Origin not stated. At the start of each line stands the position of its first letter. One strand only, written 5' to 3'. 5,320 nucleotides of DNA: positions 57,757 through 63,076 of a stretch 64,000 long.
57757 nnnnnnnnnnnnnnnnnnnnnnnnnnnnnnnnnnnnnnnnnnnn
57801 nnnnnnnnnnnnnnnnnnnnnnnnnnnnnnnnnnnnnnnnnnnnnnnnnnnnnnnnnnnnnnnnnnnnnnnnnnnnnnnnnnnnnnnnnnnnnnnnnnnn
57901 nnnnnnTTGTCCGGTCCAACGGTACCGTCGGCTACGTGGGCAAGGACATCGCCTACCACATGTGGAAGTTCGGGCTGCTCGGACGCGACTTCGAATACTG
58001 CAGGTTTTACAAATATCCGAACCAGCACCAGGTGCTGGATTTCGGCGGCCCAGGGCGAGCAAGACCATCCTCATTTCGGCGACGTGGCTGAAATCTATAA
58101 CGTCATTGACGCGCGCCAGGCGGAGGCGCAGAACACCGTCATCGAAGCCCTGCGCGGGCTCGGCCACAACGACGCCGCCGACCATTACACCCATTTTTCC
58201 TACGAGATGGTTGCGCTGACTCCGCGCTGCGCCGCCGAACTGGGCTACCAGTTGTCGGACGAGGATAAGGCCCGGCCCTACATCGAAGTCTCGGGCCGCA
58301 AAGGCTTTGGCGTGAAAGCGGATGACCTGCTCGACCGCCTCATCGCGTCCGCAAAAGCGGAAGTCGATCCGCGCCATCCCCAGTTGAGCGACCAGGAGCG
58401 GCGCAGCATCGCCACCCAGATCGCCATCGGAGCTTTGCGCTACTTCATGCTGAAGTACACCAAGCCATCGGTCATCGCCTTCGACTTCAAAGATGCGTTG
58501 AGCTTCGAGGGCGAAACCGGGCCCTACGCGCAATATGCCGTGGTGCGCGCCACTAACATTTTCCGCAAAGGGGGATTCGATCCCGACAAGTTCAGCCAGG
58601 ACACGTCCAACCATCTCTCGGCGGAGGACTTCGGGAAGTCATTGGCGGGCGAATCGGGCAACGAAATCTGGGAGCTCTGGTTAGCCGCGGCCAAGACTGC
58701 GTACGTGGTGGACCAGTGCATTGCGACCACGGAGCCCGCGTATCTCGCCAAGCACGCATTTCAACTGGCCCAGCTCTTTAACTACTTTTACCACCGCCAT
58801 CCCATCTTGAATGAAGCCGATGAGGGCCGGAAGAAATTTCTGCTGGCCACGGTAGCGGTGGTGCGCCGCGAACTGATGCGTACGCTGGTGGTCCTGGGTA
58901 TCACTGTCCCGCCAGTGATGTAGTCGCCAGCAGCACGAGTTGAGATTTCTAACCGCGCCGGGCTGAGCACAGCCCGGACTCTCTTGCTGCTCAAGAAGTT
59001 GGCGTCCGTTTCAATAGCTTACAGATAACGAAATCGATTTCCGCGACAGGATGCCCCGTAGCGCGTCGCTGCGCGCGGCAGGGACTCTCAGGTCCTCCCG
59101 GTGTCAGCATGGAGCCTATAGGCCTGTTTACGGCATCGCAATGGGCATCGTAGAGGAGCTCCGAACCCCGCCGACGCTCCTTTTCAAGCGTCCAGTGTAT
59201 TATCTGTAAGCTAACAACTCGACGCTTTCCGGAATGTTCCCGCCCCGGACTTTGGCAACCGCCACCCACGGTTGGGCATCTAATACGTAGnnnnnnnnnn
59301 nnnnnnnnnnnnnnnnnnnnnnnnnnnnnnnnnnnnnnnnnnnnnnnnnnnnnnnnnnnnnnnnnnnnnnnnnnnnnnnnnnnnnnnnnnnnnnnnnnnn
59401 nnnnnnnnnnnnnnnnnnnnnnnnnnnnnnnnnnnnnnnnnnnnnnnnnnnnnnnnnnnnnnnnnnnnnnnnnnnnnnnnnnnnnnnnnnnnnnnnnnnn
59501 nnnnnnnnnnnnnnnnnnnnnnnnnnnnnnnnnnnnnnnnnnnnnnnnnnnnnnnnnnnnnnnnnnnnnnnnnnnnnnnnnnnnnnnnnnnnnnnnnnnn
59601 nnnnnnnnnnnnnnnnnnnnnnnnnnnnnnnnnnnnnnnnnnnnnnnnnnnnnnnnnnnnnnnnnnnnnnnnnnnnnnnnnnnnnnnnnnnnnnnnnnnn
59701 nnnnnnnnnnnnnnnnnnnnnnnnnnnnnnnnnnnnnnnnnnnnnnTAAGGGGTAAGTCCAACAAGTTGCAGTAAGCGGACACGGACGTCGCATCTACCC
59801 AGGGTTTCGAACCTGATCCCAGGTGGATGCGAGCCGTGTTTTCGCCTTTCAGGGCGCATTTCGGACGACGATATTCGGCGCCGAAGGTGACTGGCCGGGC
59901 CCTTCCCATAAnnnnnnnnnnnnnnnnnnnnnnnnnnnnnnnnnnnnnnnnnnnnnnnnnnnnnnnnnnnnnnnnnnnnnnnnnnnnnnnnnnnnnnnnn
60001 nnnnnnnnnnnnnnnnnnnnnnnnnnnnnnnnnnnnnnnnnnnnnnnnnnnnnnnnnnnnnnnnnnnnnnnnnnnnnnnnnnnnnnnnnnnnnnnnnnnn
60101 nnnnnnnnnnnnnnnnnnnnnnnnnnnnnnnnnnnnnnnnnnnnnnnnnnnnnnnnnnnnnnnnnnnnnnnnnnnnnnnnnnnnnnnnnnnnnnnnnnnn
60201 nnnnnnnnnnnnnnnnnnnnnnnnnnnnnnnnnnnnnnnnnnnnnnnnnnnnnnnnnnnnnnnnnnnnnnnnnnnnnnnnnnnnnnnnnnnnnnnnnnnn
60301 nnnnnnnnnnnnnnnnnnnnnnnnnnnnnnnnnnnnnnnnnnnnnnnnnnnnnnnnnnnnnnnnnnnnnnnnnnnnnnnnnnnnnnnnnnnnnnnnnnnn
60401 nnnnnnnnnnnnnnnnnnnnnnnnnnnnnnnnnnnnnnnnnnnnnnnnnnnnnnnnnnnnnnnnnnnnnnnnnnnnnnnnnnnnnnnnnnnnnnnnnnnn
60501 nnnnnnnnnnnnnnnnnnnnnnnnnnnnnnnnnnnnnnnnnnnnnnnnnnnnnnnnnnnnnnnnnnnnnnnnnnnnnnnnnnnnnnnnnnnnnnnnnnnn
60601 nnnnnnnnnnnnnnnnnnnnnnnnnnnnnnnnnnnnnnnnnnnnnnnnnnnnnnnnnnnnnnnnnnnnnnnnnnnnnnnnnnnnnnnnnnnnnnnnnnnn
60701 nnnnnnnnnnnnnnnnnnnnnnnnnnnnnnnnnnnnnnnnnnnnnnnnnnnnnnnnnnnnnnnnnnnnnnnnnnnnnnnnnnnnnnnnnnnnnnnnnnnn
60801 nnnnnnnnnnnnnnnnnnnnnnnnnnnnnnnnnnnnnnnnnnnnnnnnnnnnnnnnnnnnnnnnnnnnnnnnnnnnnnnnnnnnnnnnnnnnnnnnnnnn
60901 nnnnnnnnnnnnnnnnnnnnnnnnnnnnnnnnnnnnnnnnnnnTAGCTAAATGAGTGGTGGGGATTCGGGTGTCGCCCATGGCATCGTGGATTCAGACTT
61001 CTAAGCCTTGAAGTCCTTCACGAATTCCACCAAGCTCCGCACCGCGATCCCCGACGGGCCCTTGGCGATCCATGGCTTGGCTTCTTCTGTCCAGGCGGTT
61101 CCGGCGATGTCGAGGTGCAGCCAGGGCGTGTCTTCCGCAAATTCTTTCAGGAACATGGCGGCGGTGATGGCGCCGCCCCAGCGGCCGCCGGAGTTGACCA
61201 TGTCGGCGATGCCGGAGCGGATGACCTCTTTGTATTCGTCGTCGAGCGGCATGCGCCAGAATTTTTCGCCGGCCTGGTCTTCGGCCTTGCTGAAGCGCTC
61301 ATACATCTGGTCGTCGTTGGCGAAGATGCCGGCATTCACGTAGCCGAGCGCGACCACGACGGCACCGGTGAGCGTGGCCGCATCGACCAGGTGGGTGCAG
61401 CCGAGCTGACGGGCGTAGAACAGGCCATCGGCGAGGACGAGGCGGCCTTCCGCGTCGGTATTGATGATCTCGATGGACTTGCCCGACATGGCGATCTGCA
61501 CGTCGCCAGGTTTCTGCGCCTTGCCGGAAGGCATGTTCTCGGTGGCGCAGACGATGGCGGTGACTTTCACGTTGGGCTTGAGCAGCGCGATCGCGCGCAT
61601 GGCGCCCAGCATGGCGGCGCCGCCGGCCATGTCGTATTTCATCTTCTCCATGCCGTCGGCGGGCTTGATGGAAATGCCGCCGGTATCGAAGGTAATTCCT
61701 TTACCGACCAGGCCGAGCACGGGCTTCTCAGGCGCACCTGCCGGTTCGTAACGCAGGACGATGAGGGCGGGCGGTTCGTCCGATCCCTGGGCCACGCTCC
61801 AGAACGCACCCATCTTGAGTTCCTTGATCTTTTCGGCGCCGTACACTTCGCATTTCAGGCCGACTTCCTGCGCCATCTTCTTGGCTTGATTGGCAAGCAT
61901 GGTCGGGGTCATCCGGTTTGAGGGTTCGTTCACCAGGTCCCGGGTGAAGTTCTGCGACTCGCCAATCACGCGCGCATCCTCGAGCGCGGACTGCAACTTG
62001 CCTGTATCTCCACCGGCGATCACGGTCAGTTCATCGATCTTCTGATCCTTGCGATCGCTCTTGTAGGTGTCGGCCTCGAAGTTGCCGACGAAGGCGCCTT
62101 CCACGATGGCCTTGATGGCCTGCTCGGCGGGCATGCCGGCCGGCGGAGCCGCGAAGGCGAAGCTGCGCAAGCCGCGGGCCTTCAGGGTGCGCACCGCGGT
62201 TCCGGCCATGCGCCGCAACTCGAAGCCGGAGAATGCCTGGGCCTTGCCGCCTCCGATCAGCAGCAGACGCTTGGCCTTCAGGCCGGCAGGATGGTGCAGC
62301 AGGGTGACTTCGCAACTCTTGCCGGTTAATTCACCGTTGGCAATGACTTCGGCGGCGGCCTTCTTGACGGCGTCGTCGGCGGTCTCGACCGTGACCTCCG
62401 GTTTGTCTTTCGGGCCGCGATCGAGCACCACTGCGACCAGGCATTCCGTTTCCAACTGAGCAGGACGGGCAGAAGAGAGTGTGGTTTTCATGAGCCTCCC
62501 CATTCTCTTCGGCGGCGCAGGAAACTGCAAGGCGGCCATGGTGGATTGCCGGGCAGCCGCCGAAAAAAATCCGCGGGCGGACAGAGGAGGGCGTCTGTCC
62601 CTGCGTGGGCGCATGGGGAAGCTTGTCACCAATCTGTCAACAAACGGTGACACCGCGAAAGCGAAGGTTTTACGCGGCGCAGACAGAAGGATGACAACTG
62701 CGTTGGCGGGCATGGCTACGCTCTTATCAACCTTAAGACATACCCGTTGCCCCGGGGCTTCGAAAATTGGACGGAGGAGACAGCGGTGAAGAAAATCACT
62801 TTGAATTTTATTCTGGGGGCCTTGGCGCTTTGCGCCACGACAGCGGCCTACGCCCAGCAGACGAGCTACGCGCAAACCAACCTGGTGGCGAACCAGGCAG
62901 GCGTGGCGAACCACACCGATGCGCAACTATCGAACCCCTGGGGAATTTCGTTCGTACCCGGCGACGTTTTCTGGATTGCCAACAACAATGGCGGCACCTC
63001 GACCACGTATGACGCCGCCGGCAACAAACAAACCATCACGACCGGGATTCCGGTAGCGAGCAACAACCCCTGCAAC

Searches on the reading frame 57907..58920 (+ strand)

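Call 24: search_protein_families(library=pfam, proteins=[window:57907-58920:+], max_evalue=0.0001)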
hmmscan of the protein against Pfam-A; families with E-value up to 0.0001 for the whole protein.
window:57907-58920:+ (338 aa): 1 family
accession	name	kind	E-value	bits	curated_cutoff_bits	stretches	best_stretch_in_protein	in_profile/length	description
PF05746.21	DALR_1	-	1.5e-17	64.2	22.3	1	209-338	2-117/117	DALR anticodon binding domain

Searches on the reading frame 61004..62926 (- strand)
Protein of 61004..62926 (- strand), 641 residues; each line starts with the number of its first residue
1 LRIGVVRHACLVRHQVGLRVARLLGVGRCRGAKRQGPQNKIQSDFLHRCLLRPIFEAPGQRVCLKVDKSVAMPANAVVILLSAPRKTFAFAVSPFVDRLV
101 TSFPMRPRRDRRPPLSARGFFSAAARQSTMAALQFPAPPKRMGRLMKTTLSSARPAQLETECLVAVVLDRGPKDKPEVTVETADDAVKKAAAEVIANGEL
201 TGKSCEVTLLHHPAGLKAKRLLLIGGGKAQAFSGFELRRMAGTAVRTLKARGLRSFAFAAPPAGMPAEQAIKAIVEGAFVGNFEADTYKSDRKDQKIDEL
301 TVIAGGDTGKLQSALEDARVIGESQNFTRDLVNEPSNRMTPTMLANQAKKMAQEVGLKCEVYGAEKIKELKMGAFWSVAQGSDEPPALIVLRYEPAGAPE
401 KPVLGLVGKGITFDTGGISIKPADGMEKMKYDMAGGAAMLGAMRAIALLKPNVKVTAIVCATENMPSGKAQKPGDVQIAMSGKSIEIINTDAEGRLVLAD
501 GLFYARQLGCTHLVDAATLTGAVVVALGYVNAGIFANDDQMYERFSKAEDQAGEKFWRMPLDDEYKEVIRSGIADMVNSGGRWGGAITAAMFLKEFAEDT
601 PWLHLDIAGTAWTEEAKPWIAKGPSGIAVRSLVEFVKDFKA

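Call 24: search_protein_families(library=pfam, proteins=[window:61004-62926:-], max_evalue=0.0001)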
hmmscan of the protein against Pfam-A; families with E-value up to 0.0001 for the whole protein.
window:61004-62926:- (641 aa): 2 families
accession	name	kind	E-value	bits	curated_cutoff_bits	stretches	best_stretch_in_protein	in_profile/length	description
PF00883.26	Peptidase_M17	-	3.1e-125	418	25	1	326-633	1-310/310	Cytosol aminopeptidase family, catalytic domain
PF02789.23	Peptidase_M17_N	-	3e-20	72.9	23.4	1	173-291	9-128/129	Cytosol aminopeptidase family, N-terminal domain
